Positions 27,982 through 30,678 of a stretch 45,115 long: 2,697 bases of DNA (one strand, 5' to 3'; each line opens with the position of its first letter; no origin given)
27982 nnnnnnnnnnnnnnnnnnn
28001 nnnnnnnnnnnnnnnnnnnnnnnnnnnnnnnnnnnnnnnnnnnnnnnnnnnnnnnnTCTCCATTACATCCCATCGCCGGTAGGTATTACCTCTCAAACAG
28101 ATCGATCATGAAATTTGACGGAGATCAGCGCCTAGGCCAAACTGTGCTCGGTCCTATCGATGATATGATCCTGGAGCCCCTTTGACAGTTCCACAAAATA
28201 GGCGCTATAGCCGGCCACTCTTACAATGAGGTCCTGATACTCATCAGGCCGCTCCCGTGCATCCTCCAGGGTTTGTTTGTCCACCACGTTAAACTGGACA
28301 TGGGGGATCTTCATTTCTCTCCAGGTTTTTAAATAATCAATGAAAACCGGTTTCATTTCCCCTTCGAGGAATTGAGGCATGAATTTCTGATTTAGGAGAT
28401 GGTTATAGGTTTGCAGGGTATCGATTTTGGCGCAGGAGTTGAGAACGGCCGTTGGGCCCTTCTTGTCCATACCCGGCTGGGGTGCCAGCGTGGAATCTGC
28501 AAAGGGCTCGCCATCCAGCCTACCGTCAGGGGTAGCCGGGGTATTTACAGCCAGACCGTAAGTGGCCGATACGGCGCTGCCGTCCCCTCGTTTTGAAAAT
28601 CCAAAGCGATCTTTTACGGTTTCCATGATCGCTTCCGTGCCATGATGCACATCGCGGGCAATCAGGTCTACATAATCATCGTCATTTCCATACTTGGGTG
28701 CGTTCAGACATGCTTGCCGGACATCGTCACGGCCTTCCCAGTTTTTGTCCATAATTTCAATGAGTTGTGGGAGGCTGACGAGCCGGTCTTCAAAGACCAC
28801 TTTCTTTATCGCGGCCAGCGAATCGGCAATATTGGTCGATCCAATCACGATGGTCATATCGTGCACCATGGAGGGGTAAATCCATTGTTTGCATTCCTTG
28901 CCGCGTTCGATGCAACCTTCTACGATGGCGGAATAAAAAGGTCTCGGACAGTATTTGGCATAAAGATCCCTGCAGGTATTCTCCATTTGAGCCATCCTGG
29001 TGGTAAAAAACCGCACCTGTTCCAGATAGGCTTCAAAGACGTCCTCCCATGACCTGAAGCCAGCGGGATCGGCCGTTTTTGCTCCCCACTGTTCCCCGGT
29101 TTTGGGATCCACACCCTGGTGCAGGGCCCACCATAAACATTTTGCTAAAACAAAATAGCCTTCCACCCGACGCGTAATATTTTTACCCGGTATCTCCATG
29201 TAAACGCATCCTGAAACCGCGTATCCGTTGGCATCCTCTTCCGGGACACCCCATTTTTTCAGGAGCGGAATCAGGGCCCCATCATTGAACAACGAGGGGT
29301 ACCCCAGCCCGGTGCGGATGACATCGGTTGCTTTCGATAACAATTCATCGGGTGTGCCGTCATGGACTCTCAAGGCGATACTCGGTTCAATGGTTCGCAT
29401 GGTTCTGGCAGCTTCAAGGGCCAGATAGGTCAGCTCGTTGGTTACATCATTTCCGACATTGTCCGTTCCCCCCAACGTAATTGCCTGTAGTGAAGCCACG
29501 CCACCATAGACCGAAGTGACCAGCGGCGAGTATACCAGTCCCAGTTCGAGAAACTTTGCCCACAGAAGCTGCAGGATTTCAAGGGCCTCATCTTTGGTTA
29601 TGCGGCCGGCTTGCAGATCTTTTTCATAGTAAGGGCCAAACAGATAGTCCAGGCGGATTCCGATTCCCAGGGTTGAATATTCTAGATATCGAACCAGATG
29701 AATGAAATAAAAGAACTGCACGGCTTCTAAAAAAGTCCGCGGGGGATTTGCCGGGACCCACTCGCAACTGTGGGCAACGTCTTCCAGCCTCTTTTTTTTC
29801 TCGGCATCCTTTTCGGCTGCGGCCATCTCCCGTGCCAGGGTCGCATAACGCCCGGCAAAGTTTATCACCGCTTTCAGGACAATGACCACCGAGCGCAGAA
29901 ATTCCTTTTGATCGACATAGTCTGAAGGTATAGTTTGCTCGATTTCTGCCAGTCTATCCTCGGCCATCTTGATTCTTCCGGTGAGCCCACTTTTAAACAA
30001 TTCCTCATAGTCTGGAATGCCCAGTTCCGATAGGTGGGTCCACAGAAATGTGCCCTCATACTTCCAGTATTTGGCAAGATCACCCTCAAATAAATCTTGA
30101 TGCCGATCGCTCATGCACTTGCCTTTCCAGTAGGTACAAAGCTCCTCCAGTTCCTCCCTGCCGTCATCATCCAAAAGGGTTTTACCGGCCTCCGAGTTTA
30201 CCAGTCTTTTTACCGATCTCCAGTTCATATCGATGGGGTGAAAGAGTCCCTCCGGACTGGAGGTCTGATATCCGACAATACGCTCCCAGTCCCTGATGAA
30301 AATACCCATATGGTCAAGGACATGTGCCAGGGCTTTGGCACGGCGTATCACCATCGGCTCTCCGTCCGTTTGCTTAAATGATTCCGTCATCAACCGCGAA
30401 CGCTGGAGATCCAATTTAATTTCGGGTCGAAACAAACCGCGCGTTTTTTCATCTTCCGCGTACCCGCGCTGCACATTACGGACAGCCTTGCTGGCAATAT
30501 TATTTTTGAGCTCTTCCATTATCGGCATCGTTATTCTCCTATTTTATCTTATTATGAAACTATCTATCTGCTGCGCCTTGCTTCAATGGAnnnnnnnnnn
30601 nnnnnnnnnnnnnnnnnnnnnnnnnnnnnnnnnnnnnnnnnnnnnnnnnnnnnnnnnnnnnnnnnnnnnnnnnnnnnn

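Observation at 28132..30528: Glycyl radical enzyme with Tyr in place of the Cys-loop general-base Glu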

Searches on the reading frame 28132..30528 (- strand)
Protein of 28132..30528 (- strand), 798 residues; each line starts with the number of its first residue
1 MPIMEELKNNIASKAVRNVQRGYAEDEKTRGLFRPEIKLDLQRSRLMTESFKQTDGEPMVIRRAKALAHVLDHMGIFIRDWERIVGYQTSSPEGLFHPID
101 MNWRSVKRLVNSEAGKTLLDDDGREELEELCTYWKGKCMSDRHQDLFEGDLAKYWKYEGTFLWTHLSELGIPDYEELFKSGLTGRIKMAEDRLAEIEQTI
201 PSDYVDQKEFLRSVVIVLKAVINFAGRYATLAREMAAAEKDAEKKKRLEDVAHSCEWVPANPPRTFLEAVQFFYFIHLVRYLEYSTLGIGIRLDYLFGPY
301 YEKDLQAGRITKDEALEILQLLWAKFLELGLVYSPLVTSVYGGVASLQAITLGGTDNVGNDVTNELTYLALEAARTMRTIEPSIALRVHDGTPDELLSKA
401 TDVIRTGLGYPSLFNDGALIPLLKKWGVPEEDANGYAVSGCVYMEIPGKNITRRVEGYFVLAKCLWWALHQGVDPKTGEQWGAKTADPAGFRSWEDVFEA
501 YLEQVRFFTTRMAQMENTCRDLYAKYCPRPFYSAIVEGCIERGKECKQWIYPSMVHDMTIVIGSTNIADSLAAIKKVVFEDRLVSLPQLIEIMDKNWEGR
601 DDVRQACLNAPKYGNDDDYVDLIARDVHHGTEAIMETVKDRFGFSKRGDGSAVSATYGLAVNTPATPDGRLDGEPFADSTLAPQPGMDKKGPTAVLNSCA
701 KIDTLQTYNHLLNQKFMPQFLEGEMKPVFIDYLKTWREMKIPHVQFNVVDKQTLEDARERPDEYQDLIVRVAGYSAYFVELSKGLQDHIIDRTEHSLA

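Call 5: search_protein_families(library=pfam, proteins=[window:28132-30528:-])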
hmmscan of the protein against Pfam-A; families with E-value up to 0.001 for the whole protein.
window:28132-30528:- (798 aa): 2 families
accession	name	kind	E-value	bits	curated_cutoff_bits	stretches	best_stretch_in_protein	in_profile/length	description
PF02901.20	PFL-like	-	4.9e-165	551.2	24.3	1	33-640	22-627/647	Pyruvate formate lyase-like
PF01228.26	Gly_radical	-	2.1e-27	96.2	22.2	1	681-779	5-106/106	Glycine radical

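Call 6: search_solved_structures(query=window:28132-30528:-, max_evalue=0.001)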
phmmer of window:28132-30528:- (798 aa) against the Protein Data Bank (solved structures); distinct sequences matched with E-value up to 0.001: 37.
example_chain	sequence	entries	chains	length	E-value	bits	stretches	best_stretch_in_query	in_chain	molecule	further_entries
9f3w_A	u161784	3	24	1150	7.3e-140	470.7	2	35-793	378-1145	Choline trimethylamine-lyase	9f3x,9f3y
1r8w_A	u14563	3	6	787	7.8e-135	454.1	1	39-796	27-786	glycerol dehydratase | B12-independent glycerol dehydratase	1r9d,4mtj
5ymr_B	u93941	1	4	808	8e-132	444.2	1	38-796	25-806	Formate acetyltransferase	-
5i2a_A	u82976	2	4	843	6.2e-124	418.1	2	38-598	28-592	Diol-dehydratase | Diol dehydratase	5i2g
6lon_B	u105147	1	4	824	3.4e-122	412.3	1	39-796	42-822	PFL2/glycerol dehydratase family glycyl radical enzyme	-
7kq3_A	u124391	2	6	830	7e-121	408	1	37-796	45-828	Isethionate sulfite-lyase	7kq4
9o8u_A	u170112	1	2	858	5.3e-120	405.1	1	33-797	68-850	1-methyl alkyl succinate synthase subunit MasD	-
2f3o_A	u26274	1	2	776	1.7e-118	400.1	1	37-792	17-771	pyruvate formate-lyase 2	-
9rco_A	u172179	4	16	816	1.3e-117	397.2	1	39-795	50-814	Glycyl radical protein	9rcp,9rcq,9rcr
5a0z_A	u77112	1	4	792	3.6e-117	395.7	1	35-793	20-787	CHOLINE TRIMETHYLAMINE LYASE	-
5a0u_A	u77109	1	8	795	3.6e-117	395.7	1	35-793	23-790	CHOLINE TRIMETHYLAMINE LYASE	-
6xs4_A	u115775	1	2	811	4.7e-114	385.4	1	41-797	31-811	Formate C-acetyltransferase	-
6vxc_A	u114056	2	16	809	6.8e-114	384.9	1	34-796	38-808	Trans-4-hydroxy-L-proline dehydratase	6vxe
8id7_A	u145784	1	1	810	1.8e-113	383.4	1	41-797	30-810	Probable dehydratase YbiW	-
8yjn_A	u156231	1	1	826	2e-113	383.3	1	41-797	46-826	Probable dehydratase YbiW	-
4pkc_A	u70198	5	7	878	2.9e-103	349.7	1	35-795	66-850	TutD | benzylsuccinate synthase alpha chain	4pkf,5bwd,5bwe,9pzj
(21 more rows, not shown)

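Call 8: find_homologous_proteins(query=window:28132-30528:-, max_evalue=1e-50)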
Query window:28132-30528:- (798 aa): 987 proteins with E <= 1e-50 among 8000 candidates; the best 120 are listed.
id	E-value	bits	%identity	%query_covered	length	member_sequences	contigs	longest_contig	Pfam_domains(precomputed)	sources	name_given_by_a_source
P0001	0.0e+0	1737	93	100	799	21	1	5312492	PF02901.21,PF01228.27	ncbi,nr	ncbi:MAG: hypothetical protein JSV83_21720 [Desulfobacterales bacterium]|nr:MAG: hypothetical protei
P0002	0.0e+0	1665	88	100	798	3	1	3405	PF02901.21,PF01228.27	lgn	-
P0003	0.0e+0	1665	88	100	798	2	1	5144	PF02901.21,PF01228.27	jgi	jgi:formate C-acetyltransferase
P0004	0.0e+0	1662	88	100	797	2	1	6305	PF02901.21,PF01228.27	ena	-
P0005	0.0e+0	1661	89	100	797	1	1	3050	PF02901.21,PF01228.27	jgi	jgi:formate C-acetyltransferase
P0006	0.0e+0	1651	87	100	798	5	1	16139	PF02901.21,PF01228.27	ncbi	-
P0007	0.0e+0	1649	88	100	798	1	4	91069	PF02901.21,PF01228.27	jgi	jgi:formate C-acetyltransferase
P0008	0.0e+0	1646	87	100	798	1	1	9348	PF02901.21,PF01228.27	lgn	-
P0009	0.0e+0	1637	86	100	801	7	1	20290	PF02901.21,PF01228.27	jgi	jgi:pyruvate formate-lyase/glycerol dehydratase family glycyl radical enzyme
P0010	0.0e+0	1631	85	100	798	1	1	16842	PF02901.21,PF01228.27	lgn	-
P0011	0.0e+0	1628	85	100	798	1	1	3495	PF02901.21,PF01228.27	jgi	-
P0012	0.0e+0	1613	85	100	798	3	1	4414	PF02901.21,PF01228.27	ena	-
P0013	0.0e+0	1613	85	100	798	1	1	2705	PF02901.21,PF01228.27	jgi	jgi:pyruvate formate-lyase/glycerol dehydratase family glycyl radical enzyme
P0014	0.0e+0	1613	85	100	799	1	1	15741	PF02901.21,PF01228.27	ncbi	-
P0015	0.0e+0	1612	85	100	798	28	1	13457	PF02901.21,PF01228.27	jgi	-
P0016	0.0e+0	1610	84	100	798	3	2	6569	PF02901.21,PF01228.27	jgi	-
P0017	0.0e+0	1603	84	100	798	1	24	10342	PF02901.21,PF01228.27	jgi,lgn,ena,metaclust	metaclust:\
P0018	0.0e+0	1603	84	100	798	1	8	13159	PF02901.21,PF01228.27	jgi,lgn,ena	-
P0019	0.0e+0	1599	84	100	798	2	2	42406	PF02901.21,PF01228.27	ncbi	-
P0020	0.0e+0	1595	83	100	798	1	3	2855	PF02901.21,PF01228.27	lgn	-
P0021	0.0e+0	1594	83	100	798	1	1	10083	PF02901.21,PF01228.27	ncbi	-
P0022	0.0e+0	1590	83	100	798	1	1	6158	PF02901.21,PF01228.27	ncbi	-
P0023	0.0e+0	1590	83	100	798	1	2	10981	PF02901.21,PF01228.27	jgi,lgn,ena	-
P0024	0.0e+0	1589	83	100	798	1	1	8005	PF02901.21,PF01228.27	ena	-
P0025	0.0e+0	1588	83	100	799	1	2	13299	PF02901.21,PF01228.27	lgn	-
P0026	0.0e+0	1587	83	100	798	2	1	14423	PF02901.21,PF01228.27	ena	-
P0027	0.0e+0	1585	82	100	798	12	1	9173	PF02901.21,PF01228.27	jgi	jgi:formate C-acetyltransferase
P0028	0.0e+0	1583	82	100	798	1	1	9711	PF02901.21,PF01228.27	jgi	jgi:formate C-acetyltransferase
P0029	0.0e+0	1580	83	100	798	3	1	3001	PF02901.21,PF01228.27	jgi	-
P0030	0.0e+0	1572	82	100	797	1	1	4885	PF02901.21,PF01228.27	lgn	-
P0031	0.0e+0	1569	83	100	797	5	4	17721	PF02901.21,PF01228.27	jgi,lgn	-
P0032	0.0e+0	1567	82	100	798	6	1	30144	PF02901.21,PF01228.27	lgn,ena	-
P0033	0.0e+0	1567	82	100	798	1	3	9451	PF02901.21,PF01228.27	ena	-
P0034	0.0e+0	1566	83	100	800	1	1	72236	PF02901.21,PF01228.27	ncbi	-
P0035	0.0e+0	1563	82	100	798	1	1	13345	PF02901.21,PF01228.27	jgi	jgi:formate C-acetyltransferase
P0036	0.0e+0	1562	81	100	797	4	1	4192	PF02901.21,PF01228.27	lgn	-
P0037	0.0e+0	1562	81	100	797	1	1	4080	PF02901.21,PF01228.27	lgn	-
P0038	0.0e+0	1561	86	95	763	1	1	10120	PF02901.21,PF01228.27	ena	-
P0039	0.0e+0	1559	82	100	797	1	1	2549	PF02901.21,PF01228.27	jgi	jgi:pyruvate formate-lyase/glycerol dehydratase family glycyl radical enzyme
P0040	0.0e+0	1556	81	100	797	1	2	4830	PF02901.21,PF01228.27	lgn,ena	-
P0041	0.0e+0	1555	81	100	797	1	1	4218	PF02901.21,PF01228.27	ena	-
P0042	0.0e+0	1553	81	100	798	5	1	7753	PF02901.21,PF01228.27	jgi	jgi:pyruvate formate-lyase/glycerol dehydratase family glycyl radical enzyme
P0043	0.0e+0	1552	81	100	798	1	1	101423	PF02901.21,PF01228.27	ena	-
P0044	0.0e+0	1552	80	100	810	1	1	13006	PF02901.21,PF01228.27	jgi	-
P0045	0.0e+0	1551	86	94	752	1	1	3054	PF02901.21,PF01228.27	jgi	jgi:formate C-acetyltransferase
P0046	0.0e+0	1549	81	100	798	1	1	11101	PF02901.21,PF01228.27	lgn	-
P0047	0.0e+0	1543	81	100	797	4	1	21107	PF02901.21,PF01228.27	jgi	jgi:pyruvate formate-lyase/glycerol dehydratase family glycyl radical enzyme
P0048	0.0e+0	1542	80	100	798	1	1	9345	PF02901.21,PF01228.27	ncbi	ncbi:MAG: pyruvate formate lyase family protein [Pseudomonadota bacterium]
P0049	0.0e+0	1542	81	100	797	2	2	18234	PF02901.21,PF01228.27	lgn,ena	-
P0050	0.0e+0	1539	80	100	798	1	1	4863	PF02901.21,PF01228.27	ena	-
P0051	0.0e+0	1539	79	100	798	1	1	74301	PF02901.21,PF01228.27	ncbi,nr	ncbi:hypothetical protein SY88_18730 [Clostridiales bacterium PH28_bin88]|nr:hypothetical protein SY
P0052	0.0e+0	1538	81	100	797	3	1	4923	PF02901.21,PF01228.27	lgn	-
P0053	0.0e+0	1536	80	100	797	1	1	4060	PF02901.21,PF01228.27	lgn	-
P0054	0.0e+0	1534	79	100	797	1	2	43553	PF02901.21,PF01228.27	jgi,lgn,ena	-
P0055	0.0e+0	1533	79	100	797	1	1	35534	PF02901.21,PF01228.27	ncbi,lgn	ncbi:MAG: glycyl radical protein [Bacillota bacterium]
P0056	0.0e+0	1533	80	100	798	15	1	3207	PF02901.21,PF01228.27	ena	-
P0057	0.0e+0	1532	80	100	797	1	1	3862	PF02901.21,PF01228.27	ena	-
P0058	0.0e+0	1531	80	100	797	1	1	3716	PF02901.21,PF01228.27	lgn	-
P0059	0.0e+0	1530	79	100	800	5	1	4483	PF02901.21,PF01228.27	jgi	jgi:pyruvate formate-lyase/glycerol dehydratase family glycyl radical enzyme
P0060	0.0e+0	1529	80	99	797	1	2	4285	PF02901.21,PF01228.27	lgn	-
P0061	0.0e+0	1525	81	99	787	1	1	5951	PF02901.21,PF01228.27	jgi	jgi:formate C-acetyltransferase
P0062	0.0e+0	1523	78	100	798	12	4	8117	PF02901.21,PF01228.27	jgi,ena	-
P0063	0.0e+0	1522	79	100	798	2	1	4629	PF02901.21,PF01228.27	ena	-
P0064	0.0e+0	1522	78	100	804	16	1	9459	PF02901.21,PF01228.27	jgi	jgi:formate C-acetyltransferase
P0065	0.0e+0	1521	79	100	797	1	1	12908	PF02901.21,PF01228.27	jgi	-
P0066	0.0e+0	1520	79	100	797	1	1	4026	PF02901.21,PF01228.27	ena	-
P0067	0.0e+0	1518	79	100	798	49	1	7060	PF02901.21,PF01228.27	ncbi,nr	ncbi:MAG: pyruvate formate lyase family protein [Syntrophales bacterium]|nr:pyruvate formate lyase f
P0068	0.0e+0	1518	79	100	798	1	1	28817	PF02901.21,PF01228.27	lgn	-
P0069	0.0e+0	1517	78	100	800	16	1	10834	PF02901.21,PF01228.27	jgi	-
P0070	0.0e+0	1517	78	100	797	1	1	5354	PF02901.21,PF01228.27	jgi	jgi:formate C-acetyltransferase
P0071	0.0e+0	1514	79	100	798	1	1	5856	PF02901.21,PF01228.27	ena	-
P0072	0.0e+0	1512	79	100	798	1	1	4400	PF02901.21,PF01228.27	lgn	-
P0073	0.0e+0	1511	79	100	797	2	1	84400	PF02901.21,PF01228.27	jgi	-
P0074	0.0e+0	1510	78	100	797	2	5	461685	PF02901.21,PF01228.27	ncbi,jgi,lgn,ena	-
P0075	0.0e+0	1509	78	100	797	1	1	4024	PF02901.21,PF01228.27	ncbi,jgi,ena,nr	ncbi:MAG TPA: pyruvate formate lyase family protein [Syntrophales bacterium]|nr:pyruvate formate lya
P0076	0.0e+0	1509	78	100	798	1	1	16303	PF02901.21,PF01228.27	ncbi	-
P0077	0.0e+0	1508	78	99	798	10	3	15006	PF02901.21,PF01228.27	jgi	-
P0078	0.0e+0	1507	77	100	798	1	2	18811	PF02901.21,PF01228.27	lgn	-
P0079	0.0e+0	1503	79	100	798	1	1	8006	PF02901.21,PF01228.27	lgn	-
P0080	0.0e+0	1501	78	99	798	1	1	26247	PF02901.21,PF01228.27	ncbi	-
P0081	0.0e+0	1499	78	99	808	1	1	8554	PF02901.21,PF01228.27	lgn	-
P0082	0.0e+0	1496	78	100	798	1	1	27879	PF02901.21,PF01228.27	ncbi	-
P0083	0.0e+0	1494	77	100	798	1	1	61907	PF02901.21,PF01228.27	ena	-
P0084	0.0e+0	1492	78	99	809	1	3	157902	PF02901.21,PF01228.27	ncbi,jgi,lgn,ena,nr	ncbi:MAG: hypothetical protein M0Q23_05370 [Syntrophales bacterium]|jgi:formate C-acetyltransferase|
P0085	0.0e+0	1491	78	100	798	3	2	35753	PF02901.21,PF01228.27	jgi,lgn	-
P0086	0.0e+0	1485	80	97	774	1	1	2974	PF02901.21,PF01228.27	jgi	jgi:pyruvate formate-lyase/glycerol dehydratase family glycyl radical enzyme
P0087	0.0e+0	1483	77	100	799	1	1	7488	PF02901.21,PF01228.27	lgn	-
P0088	0.0e+0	1478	79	97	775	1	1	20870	PF02901.21,PF01228.27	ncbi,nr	ncbi:MAG: hypothetical protein NTV99_10540 [Deltaproteobacteria bacterium]|nr:hypothetical protein [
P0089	0.0e+0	1473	76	100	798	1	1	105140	PF02901.21,PF01228.27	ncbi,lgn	-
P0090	0.0e+0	1472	77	100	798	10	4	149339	PF02901.21,PF01228.27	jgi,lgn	-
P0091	0.0e+0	1471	77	100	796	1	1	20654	PF02901.21,PF01228.27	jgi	-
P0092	0.0e+0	1471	76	100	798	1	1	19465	PF02901.21,PF01228.27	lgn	-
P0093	0.0e+0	1469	77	100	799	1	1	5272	PF02901.21,PF01228.27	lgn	-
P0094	0.0e+0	1468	76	100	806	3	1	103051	PF02901.21,PF01228.27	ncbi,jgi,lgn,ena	-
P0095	0.0e+0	1468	77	98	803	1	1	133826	PF02901.21,PF01228.27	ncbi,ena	-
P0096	0.0e+0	1468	77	100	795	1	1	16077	PF02901.21,PF01228.27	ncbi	-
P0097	0.0e+0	1456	76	100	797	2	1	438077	PF02901.21,PF01228.27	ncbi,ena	-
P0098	0.0e+0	1455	75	100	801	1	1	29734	PF02901.21,PF01228.27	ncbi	ncbi:MAG: pyruvate formate lyase family protein [bacterium]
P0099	0.0e+0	1451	76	100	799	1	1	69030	PF02901.21,PF01228.27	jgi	jgi:choline trimethylamine-lyase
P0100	0.0e+0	1448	75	100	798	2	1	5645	PF02901.21,PF01228.27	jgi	-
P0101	0.0e+0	1446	75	100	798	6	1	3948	PF02901.21,PF01228.27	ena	-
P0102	0.0e+0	1446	75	100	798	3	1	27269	PF02901.21,PF01228.27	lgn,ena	-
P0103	0.0e+0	1445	74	100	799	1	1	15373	PF02901.21,PF01228.27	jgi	jgi:formate C-acetyltransferase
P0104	0.0e+0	1444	75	100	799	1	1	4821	PF02901.21,PF01228.27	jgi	jgi:formate C-acetyltransferase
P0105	0.0e+0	1439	75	100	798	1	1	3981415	PF02901.21,PF01228.27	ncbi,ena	-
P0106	0.0e+0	1436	74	99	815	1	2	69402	PF02901.21,PF01228.27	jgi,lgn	-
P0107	0.0e+0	1435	75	100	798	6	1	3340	PF02901.21,PF01228.27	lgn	-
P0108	0.0e+0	1433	75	100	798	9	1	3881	PF02901.21,PF01228.27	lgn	-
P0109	0.0e+0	1429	88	86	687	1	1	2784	PF02901.21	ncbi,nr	ncbi:MAG: hypothetical protein JRF72_19165, partial [Deltaproteobacteria bacterium]|nr:hypothetical 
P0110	0.0e+0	1425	74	100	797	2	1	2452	PF02901.21,PF01228.27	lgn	-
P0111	0.0e+0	1424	74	99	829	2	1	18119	PF02901.21,PF01228.27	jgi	jgi:formate C-acetyltransferase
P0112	0.0e+0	1423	74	100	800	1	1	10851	PF02901.21,PF01228.27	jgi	-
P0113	0.0e+0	1419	74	100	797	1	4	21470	PF02901.21,PF01228.27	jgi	-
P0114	0.0e+0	1414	73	99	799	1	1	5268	PF02901.21,PF01228.27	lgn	-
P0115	0.0e+0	1410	73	100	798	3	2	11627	PF02901.21,PF01228.27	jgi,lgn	jgi:choline trimethylamine-lyase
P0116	0.0e+0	1407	74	100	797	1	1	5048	PF02901.21,PF01228.27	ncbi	-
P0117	0.0e+0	1406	73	100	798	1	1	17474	PF02901.21,PF01228.27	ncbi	ncbi:pyruvate formate lyase family protein [Thermodesulfobacteriota bacterium]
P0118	0.0e+0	1391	72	99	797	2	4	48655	PF02901.21,PF01228.27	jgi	-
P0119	0.0e+0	1390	72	100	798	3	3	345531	PF02901.21,PF01228.27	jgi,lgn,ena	-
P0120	0.0e+0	1389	75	97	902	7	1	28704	PF02901.21,PF01228.27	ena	-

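Call 9: search_protein_families(library=ncbifam, proteins=[window:28132-30528:-])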
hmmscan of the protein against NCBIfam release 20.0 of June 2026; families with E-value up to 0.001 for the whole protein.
window:28132-30528:- (798 aa): 12 families
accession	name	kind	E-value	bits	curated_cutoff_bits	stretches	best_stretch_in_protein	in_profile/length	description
TIGR01774.1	PFL2-3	subfamily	3.9e-176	587.6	678.2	1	30-797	11-786/786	formate C-acetyltransferase/glycerol dehydratase family glycyl radical enzyme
NF048011.1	SfplDhtHpsGDes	equivalog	5.7e-166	554.1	1000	1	36-796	37-820/821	(2S)-3-sulfopropanediol dehydratase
NF043068.1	glycl_HYPD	equivalog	2.3e-142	475.7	1100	1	37-796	16-783/784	trans-4-hydroxy-L-proline dehydratase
TIGR04394.1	choline_CutC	equivalog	3.6e-133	445.8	1050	1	39-793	19-784/789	choline trimethylamine-lyase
NF048009.1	SfplDhtHpfGKleb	equivalog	1.1e-132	443.9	1000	1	36-795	39-822/824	(2S)-3-sulfopropanediol dehydratase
NF007437.0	PRK09983.1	equivalog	1.3e-124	417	1109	1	31-797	11-765/765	formate C-acetyltransferase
NF033718.1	indole_decarb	equivalog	9.6e-123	411.1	1100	3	124-597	162-644/868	indoleacetate decarboxylase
NF033715.1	glycyl_HPDL_Lrg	equivalog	1.2e-92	311.3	1150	2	179-597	237-678/901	4-hydroxyphenylacetate decarboxylase large subunit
TIGR01255.1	pyr_form_ly_1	equivalog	1.3e-25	90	994.2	1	263-795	233-741/744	formate C-acetyltransferase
NF008341.1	PRK11127.1-1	equivalog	1.7e-14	53.6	145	1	742-796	24-78/80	autonomous glycyl radical cofactor GrcA2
NF038360.1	rad_fix_GrcA3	exception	2e-12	47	158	1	737-796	17-76/78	autonomous glycyl radical cofactor GrcA3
TIGR04365.1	spare_glycyl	equivalog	2.8e-08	34.1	170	1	731-793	59-121/126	autonomous glycyl radical cofactor GrcA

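Call 15: find_encoding_contigs(protein=P0105, flank=10000, max_places=3)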
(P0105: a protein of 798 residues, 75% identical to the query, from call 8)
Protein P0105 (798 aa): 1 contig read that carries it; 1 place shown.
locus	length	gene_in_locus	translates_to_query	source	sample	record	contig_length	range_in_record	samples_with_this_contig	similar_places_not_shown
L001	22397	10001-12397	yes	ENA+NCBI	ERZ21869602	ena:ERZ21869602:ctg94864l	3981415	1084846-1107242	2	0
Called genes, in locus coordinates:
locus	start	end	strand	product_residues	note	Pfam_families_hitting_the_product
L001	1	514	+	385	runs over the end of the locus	PF09704:Cas_Cas5d, PF01844:HNH (weak)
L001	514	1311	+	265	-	PF08798:CRISPR_assoc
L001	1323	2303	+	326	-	PF01867:Cas_Cas1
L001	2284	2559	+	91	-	PF09707:Cas_Cas2CT1978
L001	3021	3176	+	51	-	-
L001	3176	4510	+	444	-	PF00078:RVT_1, PF08388:GIIM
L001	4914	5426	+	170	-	-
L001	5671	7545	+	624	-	PF03169:OPT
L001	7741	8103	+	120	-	PF12844:HTH_19, PF13560:HTH_31, PF01381:HTH_3, PF13443:HTH_26 (faint)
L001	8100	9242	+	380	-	PF02771:Acyl-CoA_dh_N, PF02770:Acyl-CoA_dh_M, PF00441:Acyl-CoA_dh_1, PF08028:Acyl-CoA_dh_2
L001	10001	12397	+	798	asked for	PF02901:PFL-like, PF01228:Gly_radical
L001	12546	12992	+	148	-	-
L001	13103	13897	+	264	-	PF13484:Fer4_16 (weak)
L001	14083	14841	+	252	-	PF00037:Fer4 (faint), PF12838:Fer4_7 (weak), PF13353:Fer4_12 (weak), PF04055:Radical_SAM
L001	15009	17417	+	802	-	PF03065:Glyco_hydro_57, PF12055:DUF3536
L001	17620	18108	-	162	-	PF03061:4HBT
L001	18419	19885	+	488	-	-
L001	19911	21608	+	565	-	-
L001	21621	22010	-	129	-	PF00072:Response_reg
